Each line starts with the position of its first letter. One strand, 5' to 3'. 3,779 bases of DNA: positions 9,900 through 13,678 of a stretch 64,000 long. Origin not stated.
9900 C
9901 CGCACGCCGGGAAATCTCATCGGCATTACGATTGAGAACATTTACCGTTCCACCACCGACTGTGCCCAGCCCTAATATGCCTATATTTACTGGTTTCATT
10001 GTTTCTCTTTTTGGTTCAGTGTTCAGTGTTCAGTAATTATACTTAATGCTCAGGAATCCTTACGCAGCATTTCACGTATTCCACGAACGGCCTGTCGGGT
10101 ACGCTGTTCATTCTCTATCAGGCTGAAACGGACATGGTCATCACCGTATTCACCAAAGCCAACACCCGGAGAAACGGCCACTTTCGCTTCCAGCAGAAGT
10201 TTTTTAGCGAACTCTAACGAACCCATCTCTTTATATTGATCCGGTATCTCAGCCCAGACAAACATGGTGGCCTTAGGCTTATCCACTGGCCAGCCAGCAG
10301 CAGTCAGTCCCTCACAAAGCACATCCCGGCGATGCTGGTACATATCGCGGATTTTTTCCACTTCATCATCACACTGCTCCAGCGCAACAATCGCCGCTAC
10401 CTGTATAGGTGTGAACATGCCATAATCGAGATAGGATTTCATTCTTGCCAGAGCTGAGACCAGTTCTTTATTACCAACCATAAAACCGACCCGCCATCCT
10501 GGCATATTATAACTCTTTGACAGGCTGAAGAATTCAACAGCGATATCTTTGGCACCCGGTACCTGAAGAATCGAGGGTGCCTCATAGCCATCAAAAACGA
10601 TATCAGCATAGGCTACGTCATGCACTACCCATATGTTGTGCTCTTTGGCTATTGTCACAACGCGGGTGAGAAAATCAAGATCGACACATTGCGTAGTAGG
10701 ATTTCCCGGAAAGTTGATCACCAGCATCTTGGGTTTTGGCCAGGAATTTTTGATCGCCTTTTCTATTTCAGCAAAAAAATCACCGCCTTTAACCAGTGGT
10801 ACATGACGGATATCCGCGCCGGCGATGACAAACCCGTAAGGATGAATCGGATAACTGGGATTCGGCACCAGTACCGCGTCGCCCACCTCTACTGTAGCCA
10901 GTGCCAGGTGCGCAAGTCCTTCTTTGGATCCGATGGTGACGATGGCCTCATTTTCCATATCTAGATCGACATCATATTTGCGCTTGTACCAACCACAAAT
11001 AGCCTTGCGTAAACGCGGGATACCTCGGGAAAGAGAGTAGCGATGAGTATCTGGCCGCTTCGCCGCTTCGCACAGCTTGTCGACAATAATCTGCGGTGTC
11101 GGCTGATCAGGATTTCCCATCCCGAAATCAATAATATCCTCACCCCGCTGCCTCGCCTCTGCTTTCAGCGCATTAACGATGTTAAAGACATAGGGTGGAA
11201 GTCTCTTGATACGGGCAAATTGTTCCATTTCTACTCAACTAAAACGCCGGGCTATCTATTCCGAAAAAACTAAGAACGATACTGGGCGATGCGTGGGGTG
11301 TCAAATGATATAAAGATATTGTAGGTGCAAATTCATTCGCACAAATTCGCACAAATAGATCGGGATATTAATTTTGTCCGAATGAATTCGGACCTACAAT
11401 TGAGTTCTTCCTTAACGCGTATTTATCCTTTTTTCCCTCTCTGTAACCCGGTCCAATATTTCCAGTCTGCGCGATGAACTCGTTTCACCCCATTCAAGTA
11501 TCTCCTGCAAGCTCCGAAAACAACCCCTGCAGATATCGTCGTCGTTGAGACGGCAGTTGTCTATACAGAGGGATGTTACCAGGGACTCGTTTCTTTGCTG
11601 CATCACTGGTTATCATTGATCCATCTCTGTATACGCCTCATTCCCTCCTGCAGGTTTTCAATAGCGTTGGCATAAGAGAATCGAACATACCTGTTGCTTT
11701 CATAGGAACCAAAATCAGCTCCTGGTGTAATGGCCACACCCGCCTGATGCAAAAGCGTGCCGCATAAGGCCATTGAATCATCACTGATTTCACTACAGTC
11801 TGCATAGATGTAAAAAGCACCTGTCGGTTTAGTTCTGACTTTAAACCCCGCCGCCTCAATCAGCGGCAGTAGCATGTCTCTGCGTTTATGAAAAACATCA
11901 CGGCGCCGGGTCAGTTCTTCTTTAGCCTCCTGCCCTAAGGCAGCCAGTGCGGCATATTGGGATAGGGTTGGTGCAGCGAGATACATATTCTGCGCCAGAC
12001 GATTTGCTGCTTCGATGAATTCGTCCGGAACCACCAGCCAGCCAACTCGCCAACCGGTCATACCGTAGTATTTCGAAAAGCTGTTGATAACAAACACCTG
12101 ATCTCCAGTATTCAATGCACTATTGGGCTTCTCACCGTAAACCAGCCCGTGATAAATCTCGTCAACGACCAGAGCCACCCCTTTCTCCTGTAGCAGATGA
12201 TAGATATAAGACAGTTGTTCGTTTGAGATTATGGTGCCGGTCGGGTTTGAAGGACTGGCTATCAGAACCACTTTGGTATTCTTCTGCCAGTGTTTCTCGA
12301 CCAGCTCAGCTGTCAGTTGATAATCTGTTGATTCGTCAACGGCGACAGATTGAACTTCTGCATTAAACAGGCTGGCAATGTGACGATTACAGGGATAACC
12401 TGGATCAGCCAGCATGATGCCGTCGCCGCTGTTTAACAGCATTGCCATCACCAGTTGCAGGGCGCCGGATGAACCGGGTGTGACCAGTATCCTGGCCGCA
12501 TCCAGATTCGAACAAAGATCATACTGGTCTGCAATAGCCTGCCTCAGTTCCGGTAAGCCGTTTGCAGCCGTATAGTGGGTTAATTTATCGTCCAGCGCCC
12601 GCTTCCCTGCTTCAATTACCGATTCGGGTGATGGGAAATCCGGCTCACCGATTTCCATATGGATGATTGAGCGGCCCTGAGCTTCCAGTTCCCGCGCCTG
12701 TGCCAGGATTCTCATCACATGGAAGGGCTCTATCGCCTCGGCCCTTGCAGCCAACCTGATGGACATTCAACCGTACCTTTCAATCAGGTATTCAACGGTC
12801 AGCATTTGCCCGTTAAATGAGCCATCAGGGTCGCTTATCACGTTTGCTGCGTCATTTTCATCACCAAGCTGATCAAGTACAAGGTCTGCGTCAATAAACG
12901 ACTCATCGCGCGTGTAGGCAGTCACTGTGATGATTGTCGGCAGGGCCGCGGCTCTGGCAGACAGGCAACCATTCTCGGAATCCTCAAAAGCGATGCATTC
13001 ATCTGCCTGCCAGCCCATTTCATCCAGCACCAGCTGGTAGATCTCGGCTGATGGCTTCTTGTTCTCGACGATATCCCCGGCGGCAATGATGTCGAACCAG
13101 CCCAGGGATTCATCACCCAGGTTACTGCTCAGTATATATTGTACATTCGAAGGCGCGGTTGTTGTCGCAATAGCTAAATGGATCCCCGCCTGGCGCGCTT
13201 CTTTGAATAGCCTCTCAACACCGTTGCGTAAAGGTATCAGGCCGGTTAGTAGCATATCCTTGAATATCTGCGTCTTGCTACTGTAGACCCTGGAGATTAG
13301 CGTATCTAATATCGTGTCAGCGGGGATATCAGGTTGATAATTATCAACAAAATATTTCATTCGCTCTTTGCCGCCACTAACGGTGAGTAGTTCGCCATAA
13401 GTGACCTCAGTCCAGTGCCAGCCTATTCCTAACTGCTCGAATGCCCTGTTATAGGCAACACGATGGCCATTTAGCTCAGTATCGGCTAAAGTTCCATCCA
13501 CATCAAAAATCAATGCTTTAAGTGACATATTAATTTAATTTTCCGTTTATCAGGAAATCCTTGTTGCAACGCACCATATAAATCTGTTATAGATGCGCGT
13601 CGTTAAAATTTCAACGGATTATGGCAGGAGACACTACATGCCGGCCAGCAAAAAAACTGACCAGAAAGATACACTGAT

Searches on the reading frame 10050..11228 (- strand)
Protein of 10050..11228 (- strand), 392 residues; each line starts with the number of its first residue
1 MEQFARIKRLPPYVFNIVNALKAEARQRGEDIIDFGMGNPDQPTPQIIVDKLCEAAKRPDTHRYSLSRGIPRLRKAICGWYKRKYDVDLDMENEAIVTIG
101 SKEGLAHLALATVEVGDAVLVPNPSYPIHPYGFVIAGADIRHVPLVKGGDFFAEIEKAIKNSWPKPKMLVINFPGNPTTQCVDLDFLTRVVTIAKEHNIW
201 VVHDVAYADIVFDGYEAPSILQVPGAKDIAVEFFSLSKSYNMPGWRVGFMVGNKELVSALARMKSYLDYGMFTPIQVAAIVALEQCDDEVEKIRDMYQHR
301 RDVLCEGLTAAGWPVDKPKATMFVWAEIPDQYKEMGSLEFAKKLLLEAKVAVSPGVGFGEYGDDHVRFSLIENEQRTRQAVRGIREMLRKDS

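Call 61: search_protein_families(library=pfam, proteins=[window:10050-11228:-], max_evalue=0.00001)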
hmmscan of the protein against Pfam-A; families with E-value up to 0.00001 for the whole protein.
window:10050-11228:- (392 aa): 1 family
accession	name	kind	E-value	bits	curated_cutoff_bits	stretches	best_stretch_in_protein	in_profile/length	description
PF00155.27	Aminotran_1_2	-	4.8e-63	214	19.7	1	31-380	2-357/361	Aminotransferase class I and II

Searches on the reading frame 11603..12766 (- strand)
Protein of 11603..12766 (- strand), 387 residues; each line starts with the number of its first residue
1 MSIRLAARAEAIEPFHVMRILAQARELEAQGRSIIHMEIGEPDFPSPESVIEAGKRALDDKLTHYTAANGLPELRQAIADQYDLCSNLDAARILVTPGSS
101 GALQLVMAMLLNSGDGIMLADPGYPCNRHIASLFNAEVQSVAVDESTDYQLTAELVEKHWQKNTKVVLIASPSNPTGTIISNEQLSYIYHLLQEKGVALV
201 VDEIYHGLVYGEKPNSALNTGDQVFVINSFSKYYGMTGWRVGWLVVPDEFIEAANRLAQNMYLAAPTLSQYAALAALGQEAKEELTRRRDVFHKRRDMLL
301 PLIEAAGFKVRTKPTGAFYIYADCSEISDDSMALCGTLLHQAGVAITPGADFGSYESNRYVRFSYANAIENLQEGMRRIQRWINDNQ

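Call 61: search_protein_families(library=pfam, proteins=[window:11603-12766:-], max_evalue=0.00001)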
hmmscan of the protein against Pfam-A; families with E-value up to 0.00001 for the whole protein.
window:11603-12766:- (387 aa): 3 families
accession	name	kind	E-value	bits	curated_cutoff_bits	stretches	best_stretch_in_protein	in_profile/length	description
PF00155.27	Aminotran_1_2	-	8e-69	233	19.7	1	34-379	3-361/361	Aminotransferase class I and II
PF01053.26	Cys_Met_Meta_PP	-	5.9e-10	38.7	27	1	90-258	67-223/381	Cys/Met metabolism PLP-dependent enzyme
PF00266.25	Aminotran_5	-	1.9e-09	37.5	21.5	1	89-203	60-176/371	Aminotransferase class-V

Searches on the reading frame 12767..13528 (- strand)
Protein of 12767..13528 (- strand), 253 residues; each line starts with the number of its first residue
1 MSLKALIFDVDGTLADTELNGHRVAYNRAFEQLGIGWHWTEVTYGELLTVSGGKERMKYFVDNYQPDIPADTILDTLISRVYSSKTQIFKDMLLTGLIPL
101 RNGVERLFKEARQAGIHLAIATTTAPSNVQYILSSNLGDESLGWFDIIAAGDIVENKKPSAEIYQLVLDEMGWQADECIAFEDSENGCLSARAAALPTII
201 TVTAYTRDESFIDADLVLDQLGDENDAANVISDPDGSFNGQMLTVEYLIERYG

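Call 61: search_protein_families(library=pfam, proteins=[window:12767-13528:-], max_evalue=0.00001)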
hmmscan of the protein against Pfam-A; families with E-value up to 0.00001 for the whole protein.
window:12767-13528:- (253 aa): 2 families
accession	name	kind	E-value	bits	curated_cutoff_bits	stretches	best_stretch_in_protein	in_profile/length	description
PF00702.32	Hydrolase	-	8e-27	95.3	26.4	1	4-194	2-190/191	haloacid dehalogenase-like hydrolase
PF13419.12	HAD_2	-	3.8e-22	79.7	23.8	1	6-199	1-176/178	Haloacid dehalogenase-like hydrolase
